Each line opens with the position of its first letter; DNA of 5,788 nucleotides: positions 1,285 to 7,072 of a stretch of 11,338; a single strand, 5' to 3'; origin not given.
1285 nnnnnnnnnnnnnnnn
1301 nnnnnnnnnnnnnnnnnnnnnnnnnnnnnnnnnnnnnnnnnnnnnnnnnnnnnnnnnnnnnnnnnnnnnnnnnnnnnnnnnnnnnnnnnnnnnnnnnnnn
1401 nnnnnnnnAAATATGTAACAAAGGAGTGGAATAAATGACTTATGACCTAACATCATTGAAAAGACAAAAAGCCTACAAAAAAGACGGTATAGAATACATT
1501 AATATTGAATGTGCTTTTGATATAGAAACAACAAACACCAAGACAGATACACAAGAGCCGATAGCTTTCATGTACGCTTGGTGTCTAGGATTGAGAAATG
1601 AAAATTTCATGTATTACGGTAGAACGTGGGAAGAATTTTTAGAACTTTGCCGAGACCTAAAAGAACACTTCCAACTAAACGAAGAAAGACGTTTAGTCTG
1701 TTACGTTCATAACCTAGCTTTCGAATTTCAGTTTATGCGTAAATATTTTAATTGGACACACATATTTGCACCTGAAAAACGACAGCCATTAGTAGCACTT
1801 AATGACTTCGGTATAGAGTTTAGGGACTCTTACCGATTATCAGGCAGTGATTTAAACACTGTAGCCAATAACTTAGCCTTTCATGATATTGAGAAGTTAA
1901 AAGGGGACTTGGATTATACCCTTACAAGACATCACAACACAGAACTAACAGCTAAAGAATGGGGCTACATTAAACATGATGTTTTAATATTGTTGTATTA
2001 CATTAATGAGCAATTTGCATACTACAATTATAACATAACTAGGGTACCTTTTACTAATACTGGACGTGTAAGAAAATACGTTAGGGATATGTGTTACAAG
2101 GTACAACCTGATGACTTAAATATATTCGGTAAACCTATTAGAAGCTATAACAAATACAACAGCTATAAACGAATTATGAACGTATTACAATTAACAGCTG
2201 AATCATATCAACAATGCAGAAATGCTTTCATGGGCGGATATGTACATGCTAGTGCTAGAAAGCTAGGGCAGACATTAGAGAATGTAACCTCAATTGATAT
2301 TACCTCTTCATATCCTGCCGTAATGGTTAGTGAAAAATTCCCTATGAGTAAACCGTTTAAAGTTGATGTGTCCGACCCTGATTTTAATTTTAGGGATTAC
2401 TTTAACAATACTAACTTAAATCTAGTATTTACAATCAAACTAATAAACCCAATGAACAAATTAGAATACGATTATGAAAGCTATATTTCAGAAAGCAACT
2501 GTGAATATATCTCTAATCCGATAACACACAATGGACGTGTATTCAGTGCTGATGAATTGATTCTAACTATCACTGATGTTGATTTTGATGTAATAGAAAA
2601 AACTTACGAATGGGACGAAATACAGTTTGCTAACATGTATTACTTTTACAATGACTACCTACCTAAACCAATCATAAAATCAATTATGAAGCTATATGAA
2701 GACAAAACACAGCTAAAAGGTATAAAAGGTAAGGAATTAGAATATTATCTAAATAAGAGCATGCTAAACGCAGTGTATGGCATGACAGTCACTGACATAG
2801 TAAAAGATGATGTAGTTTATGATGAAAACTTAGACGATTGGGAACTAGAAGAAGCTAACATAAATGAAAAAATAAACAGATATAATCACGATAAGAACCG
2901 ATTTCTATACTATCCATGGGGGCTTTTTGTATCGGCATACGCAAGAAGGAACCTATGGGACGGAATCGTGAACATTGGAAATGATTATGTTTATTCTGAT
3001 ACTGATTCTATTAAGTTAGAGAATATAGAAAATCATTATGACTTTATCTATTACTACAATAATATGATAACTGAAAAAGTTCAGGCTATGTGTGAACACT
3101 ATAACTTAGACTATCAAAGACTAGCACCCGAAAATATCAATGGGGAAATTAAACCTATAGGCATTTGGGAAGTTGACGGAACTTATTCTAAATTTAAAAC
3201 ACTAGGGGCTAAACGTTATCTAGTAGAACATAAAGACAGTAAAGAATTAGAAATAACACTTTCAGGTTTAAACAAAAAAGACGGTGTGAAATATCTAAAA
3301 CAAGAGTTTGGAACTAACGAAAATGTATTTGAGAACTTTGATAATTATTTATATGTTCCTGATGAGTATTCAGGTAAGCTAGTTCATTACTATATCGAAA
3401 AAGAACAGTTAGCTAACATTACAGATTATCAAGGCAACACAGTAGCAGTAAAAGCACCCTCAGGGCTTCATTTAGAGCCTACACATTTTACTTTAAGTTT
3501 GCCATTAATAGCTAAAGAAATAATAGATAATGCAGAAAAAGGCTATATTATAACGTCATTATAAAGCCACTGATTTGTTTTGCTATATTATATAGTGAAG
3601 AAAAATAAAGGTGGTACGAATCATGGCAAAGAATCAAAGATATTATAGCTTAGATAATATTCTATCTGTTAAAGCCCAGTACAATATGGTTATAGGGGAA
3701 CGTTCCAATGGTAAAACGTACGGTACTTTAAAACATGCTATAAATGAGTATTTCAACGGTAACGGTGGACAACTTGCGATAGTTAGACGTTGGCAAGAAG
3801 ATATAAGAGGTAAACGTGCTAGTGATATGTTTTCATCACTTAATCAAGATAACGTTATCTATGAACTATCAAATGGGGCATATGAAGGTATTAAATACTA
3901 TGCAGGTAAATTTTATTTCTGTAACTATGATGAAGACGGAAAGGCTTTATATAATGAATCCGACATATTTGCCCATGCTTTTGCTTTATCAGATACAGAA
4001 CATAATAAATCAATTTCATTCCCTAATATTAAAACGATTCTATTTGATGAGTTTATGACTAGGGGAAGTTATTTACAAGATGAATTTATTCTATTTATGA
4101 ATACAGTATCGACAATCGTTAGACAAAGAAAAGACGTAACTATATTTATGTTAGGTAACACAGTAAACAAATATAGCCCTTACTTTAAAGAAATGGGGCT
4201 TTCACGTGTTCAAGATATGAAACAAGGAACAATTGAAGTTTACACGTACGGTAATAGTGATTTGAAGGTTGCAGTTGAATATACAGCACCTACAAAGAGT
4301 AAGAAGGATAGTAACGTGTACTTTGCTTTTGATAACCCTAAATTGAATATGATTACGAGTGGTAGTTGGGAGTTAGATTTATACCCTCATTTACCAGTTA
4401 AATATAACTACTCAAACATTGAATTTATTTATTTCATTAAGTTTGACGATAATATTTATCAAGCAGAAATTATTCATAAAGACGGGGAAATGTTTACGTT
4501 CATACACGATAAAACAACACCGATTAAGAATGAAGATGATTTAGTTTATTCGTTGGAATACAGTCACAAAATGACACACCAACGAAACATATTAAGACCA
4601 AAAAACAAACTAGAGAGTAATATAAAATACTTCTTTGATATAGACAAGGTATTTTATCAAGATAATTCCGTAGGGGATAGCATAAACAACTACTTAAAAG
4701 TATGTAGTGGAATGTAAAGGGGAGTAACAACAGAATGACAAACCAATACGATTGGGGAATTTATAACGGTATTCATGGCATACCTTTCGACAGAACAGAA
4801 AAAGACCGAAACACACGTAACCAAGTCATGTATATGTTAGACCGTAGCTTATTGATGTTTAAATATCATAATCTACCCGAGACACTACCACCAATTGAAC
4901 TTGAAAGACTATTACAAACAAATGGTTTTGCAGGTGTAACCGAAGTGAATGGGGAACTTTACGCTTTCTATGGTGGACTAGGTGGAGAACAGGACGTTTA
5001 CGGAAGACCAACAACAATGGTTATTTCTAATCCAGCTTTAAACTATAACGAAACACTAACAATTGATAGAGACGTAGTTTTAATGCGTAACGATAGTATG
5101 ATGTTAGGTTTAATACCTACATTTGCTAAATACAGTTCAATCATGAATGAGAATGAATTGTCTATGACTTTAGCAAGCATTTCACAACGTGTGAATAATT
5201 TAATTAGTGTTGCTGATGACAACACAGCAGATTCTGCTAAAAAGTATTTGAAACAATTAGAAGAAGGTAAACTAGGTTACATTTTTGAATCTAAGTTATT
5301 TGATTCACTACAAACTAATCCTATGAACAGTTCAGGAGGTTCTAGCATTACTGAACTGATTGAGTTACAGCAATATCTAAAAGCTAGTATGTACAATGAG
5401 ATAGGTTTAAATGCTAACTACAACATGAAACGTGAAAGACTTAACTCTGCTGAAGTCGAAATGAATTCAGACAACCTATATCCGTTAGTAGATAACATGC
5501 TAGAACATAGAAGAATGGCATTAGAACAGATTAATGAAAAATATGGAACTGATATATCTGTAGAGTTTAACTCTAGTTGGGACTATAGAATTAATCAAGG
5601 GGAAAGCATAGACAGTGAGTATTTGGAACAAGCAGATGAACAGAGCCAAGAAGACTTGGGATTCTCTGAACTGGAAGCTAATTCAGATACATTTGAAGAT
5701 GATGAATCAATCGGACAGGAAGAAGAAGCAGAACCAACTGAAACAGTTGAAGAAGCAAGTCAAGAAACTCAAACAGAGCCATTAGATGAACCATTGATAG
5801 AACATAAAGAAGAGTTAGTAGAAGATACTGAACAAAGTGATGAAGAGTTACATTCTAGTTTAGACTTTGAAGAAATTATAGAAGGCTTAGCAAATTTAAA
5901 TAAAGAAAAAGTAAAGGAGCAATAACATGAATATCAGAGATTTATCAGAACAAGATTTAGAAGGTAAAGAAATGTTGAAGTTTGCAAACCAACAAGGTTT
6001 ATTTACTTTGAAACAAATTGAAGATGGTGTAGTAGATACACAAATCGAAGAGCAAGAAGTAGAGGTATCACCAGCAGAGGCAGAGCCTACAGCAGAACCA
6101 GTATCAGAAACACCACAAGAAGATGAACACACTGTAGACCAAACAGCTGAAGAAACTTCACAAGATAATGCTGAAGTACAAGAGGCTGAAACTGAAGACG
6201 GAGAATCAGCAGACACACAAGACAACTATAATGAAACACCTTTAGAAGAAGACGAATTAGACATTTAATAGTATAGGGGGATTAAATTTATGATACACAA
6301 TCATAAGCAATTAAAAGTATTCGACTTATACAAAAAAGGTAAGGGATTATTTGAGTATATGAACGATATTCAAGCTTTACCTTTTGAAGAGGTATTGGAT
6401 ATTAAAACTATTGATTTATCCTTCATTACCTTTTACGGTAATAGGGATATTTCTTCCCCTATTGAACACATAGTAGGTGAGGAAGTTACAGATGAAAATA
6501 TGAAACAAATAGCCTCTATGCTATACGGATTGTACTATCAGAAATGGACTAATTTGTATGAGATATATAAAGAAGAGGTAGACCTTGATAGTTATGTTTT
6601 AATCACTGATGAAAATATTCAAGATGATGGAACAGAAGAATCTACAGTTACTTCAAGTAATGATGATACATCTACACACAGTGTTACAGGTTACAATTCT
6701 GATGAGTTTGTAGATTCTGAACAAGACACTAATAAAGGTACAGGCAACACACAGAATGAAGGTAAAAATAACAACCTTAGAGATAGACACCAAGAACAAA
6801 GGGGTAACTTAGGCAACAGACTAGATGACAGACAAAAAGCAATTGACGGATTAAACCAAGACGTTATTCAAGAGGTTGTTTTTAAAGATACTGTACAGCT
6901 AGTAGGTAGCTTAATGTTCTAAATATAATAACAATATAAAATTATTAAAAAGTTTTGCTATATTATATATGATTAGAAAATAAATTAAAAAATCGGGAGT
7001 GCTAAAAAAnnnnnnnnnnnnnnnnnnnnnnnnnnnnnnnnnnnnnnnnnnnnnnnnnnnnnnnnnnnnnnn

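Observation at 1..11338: The window is a complete miniature protein-primed podophage genome: 10 genes, one strand, 390-bp ITRs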

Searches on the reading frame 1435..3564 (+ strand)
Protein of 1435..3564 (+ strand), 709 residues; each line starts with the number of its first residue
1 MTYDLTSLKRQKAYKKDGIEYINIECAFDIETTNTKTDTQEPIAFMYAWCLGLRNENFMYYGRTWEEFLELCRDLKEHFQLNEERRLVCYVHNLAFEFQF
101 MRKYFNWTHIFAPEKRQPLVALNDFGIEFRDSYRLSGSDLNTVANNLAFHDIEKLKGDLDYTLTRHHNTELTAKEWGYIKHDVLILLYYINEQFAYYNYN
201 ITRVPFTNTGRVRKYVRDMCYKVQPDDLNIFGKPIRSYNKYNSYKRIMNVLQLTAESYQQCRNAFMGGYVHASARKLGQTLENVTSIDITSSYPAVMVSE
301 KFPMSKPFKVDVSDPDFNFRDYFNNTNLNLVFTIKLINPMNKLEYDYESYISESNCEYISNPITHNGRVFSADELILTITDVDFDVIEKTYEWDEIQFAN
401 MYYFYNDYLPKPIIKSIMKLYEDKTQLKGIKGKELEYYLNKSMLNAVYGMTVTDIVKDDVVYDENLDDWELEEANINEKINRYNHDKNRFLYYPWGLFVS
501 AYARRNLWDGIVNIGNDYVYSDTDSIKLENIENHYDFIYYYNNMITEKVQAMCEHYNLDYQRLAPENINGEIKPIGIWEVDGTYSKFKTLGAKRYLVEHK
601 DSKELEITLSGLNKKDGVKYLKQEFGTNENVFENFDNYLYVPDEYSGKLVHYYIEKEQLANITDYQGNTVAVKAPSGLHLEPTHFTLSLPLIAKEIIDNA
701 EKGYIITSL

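Call 6: search_protein_families(library=pfam, proteins=[window:1435-3564:+], max_evalue=0.1)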
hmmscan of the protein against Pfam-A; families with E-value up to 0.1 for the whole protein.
window:1435-3564:+ (709 aa): 1 family
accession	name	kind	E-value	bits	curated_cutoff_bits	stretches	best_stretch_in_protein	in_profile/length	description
PF03175.18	DNA_pol_B_2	-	1.4e-12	47.8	25.8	1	90-533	13-458/468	DNA polymerase type B, organellar and viral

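Call 7: search_protein_families(library=phrogs, proteins=[window:1435-3564:+], max_evalue=0.1)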
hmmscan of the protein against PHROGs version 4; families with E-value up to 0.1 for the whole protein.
window:1435-3564:+ (709 aa): 1 family
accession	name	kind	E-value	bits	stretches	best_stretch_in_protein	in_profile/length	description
phrog_1907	-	DNA, RNA and nucleotide metabolism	1.6e-75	255.9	1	20-699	13-614/629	DNA polymerase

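Call 8: search_dna_similar(query=window:1435-3564:+, collection=phages, mode=protein, max_rows=25)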
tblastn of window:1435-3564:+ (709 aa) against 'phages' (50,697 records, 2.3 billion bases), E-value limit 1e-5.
Records with a match: 138; places in all: 138; records where one place covers at least 80% of the query: 31.
Best place of each record, by identity: <60% 138.
By first word of the organism name: Bacillus 52; Clostridium 26; Bacteriophage 20; Salmonella 8; Curtobacterium 8; Arthrobacter 5; Streptococcus 4; Enterococcus 3; Amedibacillus 2; Glutamicibacter 2; and 7 more.
By host as written in the record: - 37; Clostridium perfringens 11; Bacillus cereus 5; Clostridium_AQ innocuum DA664 5; Bacillus thuringiensis subsp. kurstaki ATCC 33679 5; Salmonella enterica subsp. enterica serovar Enteritidis PT1 4; Arthrobacter globiformis NRRL B-2979 SEA 4; Bacillus pumilus 4; and 35 more.
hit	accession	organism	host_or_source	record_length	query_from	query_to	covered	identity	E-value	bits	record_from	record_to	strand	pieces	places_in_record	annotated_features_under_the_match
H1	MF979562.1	Pectobacterium phage DU_PP_III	Pectobacterium sp.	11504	19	709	97%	48.5%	0e+0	659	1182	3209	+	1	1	DNA polymerase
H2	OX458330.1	Acinetobacter phage Phanie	wastewater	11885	19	704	97%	48.8%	0e+0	652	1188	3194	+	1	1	DNA polymerase, phage-associated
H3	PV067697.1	Enterobacter phage Entb_47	Enterobacter hormaechei 156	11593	19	705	97%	48.4%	0e+0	645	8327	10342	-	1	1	hypothetical protein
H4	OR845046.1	Salmonella phage S.Ent 1-35-3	Salmonella enterica subsp. enterica ...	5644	16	689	95%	49.2%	0e+0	665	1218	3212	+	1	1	record has no annotation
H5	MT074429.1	Salmonella phage astrithr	Salmonella enterica subsp. enterica ...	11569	16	689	95%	49.2%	0e+0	665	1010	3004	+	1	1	hypothetical protein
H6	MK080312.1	Salmonella phage Astrid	Salmonella enterica subsp. enterica ...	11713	16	689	95%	49.2%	0e+0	665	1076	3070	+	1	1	DNA polymerase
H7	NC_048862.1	Salmonella phage astrithr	Salmonella enterica subsp. enterica ...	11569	16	689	95%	49.2%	0e+0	665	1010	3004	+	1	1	DNA polymerase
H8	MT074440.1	Salmonella phage assan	Salmonella enterica subsp. enterica ...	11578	16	689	95%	49.2%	0e+0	664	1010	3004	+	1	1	hypothetical protein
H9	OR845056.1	Salmonella phage S.Ent 1-35-3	Salmonella enterica subsp. enterica ...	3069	16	688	95%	49.3%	0e+0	663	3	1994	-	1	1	record has no annotation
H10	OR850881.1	Salmonella phage S.Kent 1-2-1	Salmonella enterica subsp. enterica ...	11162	17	709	98%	47.7%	0e+0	633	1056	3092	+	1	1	record has no annotation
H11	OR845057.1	Salmonella phage S.Ent 1-35-3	Salmonella enterica subsp. enterica ...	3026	16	689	95%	49.0%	0e+0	665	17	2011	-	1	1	record has no annotation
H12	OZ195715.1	Vibrio phage K58 g2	Seawater and oysters mix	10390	19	705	97%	46.4%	0e+0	612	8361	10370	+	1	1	DNA polymerase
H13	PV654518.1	Shigella phage vB_SHGBLB0004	Shigella flexneri (EUROGROUP BIOLAB ...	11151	20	704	97%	42.6%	2e-178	570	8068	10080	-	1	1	hypothetical protein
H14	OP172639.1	Amedibacillus phage AD70P3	Amedibacillus_QUJU_s CSC70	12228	20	690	95%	32.7%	8e-76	272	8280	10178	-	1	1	DNA polymerase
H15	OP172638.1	Amedibacillus phage AD70P2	Amedibacillus_QUJU_s CSC70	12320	20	690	95%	32.5%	6e-75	270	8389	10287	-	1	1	DNA polymerase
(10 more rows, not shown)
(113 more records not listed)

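Call 59: search_solved_structures(query=window:1435-3564:+, max_evalue=0.01)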
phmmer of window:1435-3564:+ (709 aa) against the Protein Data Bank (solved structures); distinct sequences matched with E-value up to 0.01: 1.
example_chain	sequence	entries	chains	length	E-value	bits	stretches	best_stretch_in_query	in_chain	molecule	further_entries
1xhx_A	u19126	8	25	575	2e-05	26.3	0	152-194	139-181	DNA polymerase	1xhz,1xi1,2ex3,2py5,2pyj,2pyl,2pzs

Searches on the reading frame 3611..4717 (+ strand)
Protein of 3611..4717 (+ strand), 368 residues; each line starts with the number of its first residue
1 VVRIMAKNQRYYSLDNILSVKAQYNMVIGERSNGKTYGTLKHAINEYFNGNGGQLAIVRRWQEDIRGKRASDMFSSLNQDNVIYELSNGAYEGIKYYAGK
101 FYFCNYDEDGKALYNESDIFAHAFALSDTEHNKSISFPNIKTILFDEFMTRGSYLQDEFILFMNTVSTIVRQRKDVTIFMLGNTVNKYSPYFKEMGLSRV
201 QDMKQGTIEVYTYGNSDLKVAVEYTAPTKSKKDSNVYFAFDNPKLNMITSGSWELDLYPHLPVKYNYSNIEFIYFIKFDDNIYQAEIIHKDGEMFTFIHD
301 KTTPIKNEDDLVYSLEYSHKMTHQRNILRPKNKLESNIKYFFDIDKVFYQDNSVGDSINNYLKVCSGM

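Call 6: search_protein_families(library=pfam, proteins=[window:3611-4717:+], max_evalue=0.1)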
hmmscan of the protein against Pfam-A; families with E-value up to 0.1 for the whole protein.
window:3611-4717:+ (368 aa): 1 family
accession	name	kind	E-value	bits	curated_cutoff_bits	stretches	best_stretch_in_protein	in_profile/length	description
PF05894.18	Podovirus_Gp16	-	4.9e-19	69.4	25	1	10-195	5-170/331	Podovirus DNA encapsidation protein (Gp16)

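Call 7: search_protein_families(library=phrogs, proteins=[window:3611-4717:+], max_evalue=0.1)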
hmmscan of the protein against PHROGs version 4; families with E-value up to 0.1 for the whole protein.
window:3611-4717:+ (368 aa): 3 families
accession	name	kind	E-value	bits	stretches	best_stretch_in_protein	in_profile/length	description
phrog_2150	-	head and packaging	2.9e-29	103.4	1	7-354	3-329/341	terminase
phrog_31603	-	head and packaging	1.2e-12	48.8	1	6-210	3-217/366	terminase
phrog_18621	-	unknown function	0.027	15.3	0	185-251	19-85/175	-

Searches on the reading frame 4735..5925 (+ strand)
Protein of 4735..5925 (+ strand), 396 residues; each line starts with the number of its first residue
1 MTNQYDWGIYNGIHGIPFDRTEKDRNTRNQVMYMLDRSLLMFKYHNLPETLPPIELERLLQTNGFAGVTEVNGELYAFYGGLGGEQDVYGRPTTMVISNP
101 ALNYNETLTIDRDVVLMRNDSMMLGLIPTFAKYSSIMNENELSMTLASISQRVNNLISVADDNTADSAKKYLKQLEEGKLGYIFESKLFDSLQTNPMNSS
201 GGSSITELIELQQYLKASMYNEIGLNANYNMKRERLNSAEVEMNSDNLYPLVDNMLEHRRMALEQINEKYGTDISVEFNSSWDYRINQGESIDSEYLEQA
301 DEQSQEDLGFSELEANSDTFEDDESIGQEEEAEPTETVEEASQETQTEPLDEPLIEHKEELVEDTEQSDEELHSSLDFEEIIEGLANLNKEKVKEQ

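Call 6: search_protein_families(library=pfam, proteins=[window:4735-5925:+], max_evalue=0.1)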
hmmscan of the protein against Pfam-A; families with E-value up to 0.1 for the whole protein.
window:4735-5925:+ (396 aa): 1 family
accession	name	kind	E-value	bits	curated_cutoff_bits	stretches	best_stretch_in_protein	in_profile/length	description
PF05352.17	Phage_connector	-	7.8e-18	65.3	25.6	1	20-279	10-277/281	Phage Connector (GP10)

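Call 7: search_protein_families(library=phrogs, proteins=[window:4735-5925:+], max_evalue=0.1)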
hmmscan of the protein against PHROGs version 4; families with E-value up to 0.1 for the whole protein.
window:4735-5925:+ (396 aa): 1 family
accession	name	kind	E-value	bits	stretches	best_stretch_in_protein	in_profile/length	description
phrog_2038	-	connector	5.8e-38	132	1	32-283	30-293/314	upper collar connector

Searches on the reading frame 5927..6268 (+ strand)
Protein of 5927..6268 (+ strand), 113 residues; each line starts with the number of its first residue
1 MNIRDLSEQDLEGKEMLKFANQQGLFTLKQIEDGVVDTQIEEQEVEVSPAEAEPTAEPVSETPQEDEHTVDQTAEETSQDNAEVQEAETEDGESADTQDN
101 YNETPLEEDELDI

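Call 6: search_protein_families(library=pfam, proteins=[window:5927-6268:+], max_evalue=0.1)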
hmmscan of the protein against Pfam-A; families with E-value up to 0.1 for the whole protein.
window:5927-6268:+ (113 aa): 0 families

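Call 7: search_protein_families(library=phrogs, proteins=[window:5927-6268:+], max_evalue=0.1)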
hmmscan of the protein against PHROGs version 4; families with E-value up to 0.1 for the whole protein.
window:5927-6268:+ (113 aa): 2 families
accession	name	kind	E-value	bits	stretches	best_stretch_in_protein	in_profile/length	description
phrog_22773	-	unknown function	0.08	14.2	0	34-76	46-89/106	-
phrog_16619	-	head and packaging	0.085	11.3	1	3-97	948-1041/1440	minor head protein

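Call 67: search_protein_families(library=ncbifam, proteins=[window:5927-6268:+], max_evalue=0.1)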
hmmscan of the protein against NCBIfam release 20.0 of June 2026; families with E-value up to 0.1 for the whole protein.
window:5927-6268:+ (113 aa): 0 families

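Call 102: search_solved_structures(query=A7, max_evalue=10)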
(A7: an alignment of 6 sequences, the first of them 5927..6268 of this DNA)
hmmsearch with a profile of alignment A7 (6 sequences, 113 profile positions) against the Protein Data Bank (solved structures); distinct sequences matched with E-value up to 10: 3.
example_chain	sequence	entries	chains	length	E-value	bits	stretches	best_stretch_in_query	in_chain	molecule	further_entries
9gh5_D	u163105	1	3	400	2.8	11.5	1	20-81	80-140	Carcinoembryonic antigen-related cell adhesion molecule 1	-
1e07_A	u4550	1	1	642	3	11.4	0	19-81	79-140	CARCINOEMBRYONIC ANTIGEN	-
9gh6_D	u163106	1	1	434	3.4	11.2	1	20-81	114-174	Carcinoembryonic antigen-related cell adhesion molecule 1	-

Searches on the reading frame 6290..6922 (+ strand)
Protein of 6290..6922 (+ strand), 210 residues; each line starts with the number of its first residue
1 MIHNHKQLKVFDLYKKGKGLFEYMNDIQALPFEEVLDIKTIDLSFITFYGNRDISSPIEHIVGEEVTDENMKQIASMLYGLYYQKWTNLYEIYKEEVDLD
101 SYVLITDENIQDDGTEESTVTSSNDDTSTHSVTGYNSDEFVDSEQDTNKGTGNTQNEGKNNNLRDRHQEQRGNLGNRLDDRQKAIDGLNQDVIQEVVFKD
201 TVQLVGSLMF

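Call 6: search_protein_families(library=pfam, proteins=[window:6290-6922:+], max_evalue=0.1)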
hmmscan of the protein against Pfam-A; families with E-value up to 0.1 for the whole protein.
window:6290-6922:+ (210 aa): 1 family
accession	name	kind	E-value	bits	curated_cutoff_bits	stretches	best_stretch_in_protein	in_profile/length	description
PF08479.16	POTRA_2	-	0.0055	17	24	1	37-85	2-50/76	POTRA domain, ShlB-type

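Call 7: search_protein_families(library=phrogs, proteins=[window:6290-6922:+], max_evalue=0.1)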
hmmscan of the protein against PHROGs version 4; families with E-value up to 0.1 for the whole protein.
window:6290-6922:+ (210 aa): 1 family
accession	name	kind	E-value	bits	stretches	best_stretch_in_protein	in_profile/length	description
phrog_14210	-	unknown function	0.013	16.9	0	65-102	31-68/96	-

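Call 67: search_protein_families(library=ncbifam, proteins=[window:6290-6922:+], max_evalue=0.1)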
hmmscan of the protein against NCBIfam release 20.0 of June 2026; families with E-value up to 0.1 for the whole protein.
window:6290-6922:+ (210 aa): 0 families

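Call 105: search_solved_structures(query=A8, max_evalue=10)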
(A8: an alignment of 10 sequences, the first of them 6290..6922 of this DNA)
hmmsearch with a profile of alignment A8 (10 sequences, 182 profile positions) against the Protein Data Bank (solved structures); distinct sequences matched with E-value up to 10: 3.
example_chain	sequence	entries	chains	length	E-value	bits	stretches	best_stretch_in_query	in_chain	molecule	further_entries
3u37_A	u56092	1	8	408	0.15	15.2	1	110-169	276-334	Acetyl-xylan esterase Est2A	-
4dev_A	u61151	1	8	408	0.15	15.2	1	110-169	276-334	Acetyl-xylan esterase Est2A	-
6clz_B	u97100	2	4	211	2.4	11.3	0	68-92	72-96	Apolipoprotein A-I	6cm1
